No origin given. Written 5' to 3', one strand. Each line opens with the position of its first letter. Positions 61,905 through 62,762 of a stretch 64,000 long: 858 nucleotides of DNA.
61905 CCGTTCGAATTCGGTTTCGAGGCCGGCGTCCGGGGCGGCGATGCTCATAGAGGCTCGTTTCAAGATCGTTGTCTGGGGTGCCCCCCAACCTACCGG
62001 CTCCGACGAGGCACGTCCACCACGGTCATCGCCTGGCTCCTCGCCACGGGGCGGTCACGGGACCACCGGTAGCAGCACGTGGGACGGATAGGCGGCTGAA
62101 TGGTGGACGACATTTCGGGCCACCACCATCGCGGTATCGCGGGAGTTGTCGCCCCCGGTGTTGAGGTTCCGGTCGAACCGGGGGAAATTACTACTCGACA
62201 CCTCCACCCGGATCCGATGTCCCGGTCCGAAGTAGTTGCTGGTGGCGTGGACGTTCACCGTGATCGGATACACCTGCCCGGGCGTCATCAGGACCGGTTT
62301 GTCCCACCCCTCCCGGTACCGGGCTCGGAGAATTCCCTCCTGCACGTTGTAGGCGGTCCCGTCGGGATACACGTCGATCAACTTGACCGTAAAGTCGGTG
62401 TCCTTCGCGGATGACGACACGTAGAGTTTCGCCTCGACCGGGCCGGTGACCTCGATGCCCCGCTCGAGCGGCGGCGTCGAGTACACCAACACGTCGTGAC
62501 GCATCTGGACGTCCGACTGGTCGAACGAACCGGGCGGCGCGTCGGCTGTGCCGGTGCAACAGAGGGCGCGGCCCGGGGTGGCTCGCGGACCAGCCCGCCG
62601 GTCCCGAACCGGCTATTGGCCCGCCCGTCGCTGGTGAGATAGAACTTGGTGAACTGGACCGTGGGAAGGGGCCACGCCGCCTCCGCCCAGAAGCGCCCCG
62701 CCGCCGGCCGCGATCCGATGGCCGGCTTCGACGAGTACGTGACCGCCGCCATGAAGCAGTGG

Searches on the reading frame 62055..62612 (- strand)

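Call 47: search_protein_families(library=pfam, proteins=[window:62055-62612:-], max_evalue=0.001)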
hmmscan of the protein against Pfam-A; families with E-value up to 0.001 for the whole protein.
window:62055-62612:- (185 aa): 1 family
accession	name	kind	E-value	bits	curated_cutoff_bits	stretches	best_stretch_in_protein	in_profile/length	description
PF08530.16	PepX_C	-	1.5e-40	139.8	22.5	1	35-179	73-216/217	X-Pro dipeptidyl-peptidase C-terminal non-catalytic domain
